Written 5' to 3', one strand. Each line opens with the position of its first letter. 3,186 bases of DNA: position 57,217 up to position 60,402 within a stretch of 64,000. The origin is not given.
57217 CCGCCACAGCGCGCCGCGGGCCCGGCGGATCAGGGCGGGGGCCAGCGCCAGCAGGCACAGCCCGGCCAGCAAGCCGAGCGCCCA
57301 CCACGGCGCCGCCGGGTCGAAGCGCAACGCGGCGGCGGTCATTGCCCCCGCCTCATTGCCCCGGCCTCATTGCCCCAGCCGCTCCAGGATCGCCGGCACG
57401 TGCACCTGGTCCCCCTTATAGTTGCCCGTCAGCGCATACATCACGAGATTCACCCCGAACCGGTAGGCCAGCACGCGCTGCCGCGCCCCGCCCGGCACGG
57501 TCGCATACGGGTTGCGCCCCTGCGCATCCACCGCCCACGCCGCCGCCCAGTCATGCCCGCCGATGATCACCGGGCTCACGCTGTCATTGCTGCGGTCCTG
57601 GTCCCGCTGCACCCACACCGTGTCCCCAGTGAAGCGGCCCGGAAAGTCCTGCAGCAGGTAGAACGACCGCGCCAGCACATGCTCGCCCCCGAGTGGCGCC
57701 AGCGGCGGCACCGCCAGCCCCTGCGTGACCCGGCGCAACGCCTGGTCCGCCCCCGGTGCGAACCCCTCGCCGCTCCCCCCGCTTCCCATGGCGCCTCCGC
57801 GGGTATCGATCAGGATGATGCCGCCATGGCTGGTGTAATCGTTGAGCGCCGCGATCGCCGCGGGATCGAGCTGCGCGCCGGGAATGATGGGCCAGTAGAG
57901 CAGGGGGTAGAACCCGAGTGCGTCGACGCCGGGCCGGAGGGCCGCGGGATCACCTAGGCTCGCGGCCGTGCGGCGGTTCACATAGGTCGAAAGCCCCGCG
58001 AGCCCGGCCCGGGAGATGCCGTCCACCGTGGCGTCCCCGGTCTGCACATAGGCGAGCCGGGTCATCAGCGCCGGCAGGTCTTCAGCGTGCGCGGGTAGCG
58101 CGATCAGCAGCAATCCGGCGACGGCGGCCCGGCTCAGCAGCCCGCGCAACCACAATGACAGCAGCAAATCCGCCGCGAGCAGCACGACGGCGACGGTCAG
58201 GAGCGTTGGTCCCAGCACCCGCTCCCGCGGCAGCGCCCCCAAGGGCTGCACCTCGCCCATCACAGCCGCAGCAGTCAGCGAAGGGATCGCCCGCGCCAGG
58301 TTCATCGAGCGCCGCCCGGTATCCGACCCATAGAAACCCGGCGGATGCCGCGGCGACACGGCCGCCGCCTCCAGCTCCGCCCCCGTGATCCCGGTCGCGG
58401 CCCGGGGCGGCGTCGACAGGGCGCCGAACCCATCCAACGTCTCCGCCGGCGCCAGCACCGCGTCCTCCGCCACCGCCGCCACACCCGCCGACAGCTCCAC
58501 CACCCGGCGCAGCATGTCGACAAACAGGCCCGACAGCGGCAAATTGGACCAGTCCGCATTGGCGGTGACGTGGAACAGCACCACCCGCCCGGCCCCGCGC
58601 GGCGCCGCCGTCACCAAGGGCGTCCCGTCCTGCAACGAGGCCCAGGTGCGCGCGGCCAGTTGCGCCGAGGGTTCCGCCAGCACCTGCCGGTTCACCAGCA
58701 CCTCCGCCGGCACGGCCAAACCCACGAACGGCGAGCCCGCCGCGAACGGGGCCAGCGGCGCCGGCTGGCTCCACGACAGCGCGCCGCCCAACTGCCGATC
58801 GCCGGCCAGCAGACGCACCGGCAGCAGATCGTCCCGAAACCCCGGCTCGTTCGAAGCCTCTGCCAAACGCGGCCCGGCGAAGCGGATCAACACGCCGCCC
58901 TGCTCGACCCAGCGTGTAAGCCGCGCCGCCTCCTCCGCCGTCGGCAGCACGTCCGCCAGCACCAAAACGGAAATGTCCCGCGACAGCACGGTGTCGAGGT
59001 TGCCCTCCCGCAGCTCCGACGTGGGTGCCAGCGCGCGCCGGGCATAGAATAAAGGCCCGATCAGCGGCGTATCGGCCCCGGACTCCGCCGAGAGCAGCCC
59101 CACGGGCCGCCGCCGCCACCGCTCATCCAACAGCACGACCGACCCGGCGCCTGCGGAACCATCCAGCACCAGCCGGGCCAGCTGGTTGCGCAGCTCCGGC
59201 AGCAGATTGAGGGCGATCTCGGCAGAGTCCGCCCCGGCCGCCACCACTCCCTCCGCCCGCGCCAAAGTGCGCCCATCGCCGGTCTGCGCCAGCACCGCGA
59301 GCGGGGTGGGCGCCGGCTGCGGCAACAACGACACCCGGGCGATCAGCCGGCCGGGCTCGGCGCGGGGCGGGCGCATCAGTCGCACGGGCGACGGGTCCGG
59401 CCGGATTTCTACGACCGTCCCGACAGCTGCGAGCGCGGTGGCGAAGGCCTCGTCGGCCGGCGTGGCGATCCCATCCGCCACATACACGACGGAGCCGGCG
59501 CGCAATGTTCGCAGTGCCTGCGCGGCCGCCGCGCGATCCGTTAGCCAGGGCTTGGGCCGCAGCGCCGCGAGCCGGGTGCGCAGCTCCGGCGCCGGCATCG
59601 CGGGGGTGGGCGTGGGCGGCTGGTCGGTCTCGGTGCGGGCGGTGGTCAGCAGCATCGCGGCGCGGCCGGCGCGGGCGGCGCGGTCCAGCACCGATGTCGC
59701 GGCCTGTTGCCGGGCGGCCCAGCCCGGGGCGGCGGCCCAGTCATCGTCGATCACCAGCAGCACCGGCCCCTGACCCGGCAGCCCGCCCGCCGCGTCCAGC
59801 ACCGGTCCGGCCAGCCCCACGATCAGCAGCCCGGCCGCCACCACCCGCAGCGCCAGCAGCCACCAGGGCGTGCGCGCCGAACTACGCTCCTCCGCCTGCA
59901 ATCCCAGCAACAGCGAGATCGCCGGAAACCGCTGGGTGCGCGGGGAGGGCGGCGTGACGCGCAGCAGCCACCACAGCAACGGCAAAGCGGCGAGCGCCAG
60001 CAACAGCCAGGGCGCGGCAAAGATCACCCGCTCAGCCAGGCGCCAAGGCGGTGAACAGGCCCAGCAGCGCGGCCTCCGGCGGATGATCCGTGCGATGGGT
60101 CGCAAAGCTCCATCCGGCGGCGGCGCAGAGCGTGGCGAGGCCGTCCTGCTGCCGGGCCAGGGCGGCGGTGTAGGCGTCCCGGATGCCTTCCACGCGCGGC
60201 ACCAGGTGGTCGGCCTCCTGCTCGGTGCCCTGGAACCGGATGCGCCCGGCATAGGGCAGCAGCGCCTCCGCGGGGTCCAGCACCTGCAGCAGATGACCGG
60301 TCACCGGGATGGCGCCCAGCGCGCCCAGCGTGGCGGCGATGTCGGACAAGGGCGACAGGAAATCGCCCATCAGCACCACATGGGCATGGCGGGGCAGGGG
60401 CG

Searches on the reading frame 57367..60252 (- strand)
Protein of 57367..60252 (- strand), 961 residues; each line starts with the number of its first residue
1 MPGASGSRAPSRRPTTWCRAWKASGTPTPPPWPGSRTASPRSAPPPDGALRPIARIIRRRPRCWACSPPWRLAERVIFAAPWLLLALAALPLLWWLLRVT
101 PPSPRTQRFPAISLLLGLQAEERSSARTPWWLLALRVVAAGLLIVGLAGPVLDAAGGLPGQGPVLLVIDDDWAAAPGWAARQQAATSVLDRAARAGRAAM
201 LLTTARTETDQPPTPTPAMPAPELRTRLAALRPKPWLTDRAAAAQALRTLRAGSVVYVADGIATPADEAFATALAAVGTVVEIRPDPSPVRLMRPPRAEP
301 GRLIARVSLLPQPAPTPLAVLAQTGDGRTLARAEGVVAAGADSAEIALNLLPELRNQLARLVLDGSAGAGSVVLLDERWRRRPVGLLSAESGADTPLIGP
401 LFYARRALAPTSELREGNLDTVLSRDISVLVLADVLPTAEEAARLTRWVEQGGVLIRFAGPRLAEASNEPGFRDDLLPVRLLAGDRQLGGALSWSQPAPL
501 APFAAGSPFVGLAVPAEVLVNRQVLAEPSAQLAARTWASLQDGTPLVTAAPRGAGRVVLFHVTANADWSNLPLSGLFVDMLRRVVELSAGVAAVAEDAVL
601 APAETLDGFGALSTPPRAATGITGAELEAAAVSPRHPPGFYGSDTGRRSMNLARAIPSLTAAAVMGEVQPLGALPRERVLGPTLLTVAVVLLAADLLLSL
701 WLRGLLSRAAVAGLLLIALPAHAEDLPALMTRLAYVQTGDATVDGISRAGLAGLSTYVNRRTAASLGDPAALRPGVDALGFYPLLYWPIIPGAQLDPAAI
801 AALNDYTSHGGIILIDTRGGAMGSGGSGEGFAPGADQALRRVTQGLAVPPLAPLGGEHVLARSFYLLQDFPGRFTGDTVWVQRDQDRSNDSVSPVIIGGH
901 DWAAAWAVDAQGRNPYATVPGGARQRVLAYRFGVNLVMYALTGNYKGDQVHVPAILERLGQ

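Call 60: find_homologous_proteins(query=window:57367-60252:-, max_evalue=1e-50)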
Query window:57367-60252:- (961 aa): 4388 proteins with E <= 1e-50 among 8000 candidates; the best 120 are listed.
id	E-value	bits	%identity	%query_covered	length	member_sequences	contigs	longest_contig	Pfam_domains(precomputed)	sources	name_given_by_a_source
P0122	0.0e+0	1893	100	92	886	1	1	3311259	PF13709.13,PF07584.17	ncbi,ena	-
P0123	0.0e+0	1448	77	90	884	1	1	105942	PF13709.13,PF07584.17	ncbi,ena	-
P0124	0.0e+0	1422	75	90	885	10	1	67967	PF13709.13,PF07584.17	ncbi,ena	-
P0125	0.0e+0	1403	75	90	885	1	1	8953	PF13709.13,PF07584.17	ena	-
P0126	0.0e+0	1403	73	90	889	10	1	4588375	PF13709.13,PF07584.17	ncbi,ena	-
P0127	0.0e+0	1402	75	92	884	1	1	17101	PF13709.13,PF07584.17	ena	-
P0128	0.0e+0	1399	74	90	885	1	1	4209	PF13709.13,PF07584.17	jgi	jgi:Domain of unknown function (DUF4159)/Aerotolerance regulator N-terminal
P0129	0.0e+0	1395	73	90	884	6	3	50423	PF13709.13,PF07584.17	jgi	jgi:hypothetical protein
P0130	0.0e+0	1395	75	90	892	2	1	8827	PF13709.13,PF07584.17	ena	-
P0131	0.0e+0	1394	74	92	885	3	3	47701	PF13709.13,PF07584.17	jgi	-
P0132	0.0e+0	1392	73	90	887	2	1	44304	PF13709.13,PF07584.17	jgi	-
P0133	0.0e+0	1389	74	92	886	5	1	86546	PF13709.13,PF07584.17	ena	-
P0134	0.0e+0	1386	74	90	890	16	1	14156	PF13709.13,PF07584.17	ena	-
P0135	0.0e+0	1386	73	90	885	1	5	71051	PF13709.13,PF07584.17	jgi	-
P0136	0.0e+0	1386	73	90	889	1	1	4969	PF13709.13,PF07584.17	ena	-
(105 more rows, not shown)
